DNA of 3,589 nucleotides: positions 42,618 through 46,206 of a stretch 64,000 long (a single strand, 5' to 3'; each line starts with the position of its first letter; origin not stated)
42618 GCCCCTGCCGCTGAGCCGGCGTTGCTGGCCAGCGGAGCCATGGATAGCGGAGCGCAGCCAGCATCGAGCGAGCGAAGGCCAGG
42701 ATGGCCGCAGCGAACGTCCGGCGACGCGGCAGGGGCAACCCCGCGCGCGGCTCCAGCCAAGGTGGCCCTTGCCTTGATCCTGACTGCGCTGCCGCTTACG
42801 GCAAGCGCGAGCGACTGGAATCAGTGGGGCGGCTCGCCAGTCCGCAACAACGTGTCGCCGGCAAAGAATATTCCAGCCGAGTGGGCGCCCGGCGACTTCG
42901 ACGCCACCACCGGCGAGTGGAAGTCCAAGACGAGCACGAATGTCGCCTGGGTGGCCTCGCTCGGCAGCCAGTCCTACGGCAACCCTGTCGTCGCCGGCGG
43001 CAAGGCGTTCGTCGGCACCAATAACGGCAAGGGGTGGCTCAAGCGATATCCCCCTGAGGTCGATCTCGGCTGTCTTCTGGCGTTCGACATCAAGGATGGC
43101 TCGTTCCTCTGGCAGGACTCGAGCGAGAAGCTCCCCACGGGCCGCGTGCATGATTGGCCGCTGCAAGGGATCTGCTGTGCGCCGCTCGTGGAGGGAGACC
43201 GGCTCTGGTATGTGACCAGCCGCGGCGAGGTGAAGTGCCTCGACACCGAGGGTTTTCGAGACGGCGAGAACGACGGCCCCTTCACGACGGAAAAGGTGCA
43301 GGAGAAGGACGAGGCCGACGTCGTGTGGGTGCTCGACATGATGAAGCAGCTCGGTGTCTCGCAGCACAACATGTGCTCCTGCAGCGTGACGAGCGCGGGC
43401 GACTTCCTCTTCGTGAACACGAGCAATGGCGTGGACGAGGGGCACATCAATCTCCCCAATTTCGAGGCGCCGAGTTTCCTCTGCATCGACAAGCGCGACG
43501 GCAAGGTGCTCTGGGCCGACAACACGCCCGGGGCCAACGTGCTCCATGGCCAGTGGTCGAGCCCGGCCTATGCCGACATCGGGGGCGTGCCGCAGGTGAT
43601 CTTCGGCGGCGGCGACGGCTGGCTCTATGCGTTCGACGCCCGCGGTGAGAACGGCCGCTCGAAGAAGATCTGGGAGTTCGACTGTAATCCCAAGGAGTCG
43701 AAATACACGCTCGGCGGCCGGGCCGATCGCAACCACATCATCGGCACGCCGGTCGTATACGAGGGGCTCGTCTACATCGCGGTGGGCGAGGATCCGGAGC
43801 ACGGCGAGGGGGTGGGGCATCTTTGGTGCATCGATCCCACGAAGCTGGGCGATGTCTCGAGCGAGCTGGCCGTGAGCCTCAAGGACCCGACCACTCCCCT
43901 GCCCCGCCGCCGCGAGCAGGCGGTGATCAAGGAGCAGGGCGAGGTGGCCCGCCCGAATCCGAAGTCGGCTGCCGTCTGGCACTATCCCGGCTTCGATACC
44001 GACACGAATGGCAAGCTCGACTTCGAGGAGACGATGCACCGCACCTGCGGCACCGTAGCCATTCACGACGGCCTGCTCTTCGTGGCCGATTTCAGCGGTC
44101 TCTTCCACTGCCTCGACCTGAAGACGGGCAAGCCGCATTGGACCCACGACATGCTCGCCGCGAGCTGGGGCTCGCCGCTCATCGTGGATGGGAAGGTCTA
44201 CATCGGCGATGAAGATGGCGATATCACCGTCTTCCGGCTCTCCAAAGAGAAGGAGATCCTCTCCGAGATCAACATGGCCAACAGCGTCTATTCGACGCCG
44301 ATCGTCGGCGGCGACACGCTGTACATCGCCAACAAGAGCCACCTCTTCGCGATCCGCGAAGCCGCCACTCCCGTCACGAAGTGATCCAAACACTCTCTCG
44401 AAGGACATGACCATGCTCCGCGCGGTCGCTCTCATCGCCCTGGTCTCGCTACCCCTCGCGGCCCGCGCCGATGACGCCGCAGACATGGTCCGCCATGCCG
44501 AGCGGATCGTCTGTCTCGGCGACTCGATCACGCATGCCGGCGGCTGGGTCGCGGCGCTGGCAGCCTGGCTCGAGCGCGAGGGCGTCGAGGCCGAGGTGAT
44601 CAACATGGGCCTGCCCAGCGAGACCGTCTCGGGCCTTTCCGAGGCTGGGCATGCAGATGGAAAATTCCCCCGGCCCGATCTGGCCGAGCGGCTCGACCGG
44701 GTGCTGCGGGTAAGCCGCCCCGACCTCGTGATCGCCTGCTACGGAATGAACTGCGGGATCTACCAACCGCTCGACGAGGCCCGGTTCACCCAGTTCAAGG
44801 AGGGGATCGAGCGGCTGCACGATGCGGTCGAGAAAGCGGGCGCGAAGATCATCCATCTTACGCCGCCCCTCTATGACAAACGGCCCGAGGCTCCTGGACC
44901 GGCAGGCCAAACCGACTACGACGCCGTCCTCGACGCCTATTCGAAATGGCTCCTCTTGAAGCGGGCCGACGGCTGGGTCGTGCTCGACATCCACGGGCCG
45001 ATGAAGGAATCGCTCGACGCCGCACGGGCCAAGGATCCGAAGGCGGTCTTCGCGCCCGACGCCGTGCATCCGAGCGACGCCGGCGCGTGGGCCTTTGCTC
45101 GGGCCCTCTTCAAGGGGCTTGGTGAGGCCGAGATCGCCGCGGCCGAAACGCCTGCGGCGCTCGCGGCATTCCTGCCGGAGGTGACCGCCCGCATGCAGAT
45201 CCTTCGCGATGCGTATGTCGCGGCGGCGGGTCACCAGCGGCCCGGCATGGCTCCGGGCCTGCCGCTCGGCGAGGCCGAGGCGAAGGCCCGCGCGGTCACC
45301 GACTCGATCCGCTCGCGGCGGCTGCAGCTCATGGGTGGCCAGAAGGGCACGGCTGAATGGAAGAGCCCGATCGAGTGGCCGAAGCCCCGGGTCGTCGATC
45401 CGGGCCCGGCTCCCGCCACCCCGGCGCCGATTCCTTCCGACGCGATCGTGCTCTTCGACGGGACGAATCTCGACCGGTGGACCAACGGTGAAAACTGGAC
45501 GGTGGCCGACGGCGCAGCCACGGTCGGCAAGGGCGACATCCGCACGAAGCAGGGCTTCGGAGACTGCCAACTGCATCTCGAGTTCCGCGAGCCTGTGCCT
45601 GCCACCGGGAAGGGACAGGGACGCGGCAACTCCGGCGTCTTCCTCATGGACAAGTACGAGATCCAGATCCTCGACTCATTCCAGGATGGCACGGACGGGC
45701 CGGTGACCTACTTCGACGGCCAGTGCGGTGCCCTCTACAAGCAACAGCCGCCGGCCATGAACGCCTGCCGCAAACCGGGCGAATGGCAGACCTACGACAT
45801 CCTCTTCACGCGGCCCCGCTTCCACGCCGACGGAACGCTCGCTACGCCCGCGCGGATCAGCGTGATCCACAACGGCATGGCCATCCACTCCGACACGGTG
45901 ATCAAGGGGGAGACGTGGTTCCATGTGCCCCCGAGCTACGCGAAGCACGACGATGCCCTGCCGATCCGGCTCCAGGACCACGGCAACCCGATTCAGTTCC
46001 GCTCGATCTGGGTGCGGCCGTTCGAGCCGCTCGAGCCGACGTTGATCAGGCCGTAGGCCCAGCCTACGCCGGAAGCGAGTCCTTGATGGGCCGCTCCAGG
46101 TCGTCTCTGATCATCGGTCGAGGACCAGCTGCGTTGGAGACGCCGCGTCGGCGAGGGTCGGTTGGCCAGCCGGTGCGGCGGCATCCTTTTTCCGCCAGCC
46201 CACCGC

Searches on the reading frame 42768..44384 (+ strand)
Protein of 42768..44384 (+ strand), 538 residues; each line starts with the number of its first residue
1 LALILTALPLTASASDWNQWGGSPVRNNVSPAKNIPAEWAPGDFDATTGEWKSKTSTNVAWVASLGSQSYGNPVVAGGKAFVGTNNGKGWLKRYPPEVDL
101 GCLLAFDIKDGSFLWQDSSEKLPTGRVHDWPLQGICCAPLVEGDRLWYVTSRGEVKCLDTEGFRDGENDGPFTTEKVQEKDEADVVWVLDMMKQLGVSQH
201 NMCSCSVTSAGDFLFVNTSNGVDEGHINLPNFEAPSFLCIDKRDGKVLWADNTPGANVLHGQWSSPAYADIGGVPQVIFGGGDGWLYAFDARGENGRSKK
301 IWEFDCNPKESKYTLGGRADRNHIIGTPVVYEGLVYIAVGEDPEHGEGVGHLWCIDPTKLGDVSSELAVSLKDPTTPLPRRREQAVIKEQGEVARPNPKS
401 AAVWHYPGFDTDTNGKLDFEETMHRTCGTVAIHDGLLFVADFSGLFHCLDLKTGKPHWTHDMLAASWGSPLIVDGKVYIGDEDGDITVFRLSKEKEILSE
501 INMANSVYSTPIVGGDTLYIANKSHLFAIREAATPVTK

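Call 13: search_protein_families(library=pfam, proteins=[window:42768-44384:+])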
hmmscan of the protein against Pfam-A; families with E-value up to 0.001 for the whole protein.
window:42768-44384:+ (538 aa): 2 families
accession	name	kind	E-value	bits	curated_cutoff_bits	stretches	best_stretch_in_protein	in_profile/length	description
PF13360.13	PQQ_2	-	8.3e-20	71.9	27.6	1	391-493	3-90/233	Outer membrane protein assembly factor BamB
PF13570.13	Beta-prop_ACSF4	-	2.8e-13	50.4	133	1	434-521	145-230/329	Beta-alanine-activating enzyme, beta-propeller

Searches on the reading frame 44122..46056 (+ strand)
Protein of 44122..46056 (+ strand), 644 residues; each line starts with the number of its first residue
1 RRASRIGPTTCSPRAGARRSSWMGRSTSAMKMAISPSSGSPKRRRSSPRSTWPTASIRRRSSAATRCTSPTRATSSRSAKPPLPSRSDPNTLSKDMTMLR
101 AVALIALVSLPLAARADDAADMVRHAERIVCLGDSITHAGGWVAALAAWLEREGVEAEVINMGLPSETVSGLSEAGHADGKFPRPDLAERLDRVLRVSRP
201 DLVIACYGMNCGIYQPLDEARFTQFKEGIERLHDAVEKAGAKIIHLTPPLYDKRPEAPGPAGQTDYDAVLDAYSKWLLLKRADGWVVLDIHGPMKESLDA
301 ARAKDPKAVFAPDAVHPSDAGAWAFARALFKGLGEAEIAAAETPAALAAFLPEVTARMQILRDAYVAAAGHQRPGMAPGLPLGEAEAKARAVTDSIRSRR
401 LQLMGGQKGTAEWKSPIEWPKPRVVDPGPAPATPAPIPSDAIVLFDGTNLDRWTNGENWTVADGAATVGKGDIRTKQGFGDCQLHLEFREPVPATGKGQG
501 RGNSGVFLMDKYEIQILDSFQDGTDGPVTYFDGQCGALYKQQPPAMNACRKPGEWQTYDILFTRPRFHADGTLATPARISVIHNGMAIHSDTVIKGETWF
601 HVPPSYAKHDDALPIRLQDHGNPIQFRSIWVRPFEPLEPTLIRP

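Call 95: search_protein_families(library=pfam, proteins=[window:44122-46056:+], max_evalue=0.00001)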
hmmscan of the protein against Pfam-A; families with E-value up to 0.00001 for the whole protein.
window:44122-46056:+ (644 aa): 3 families
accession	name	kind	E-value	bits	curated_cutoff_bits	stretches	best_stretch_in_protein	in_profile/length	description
PF06439.18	3keto-disac_hyd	-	3.5e-40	138.5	26.8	1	441-632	2-187/187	3-keto-disaccharide hydrolase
PF13472.12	Lipase_GDSL_2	-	1.8e-16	61.6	32.9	1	131-322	1-176/178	GDSL-like Lipase/Acylhydrolase family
PF00657.28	Lipase_GDSL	-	5e-10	40.3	23.6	1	129-328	1-207/208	GDSL-like Lipase/Acylhydrolase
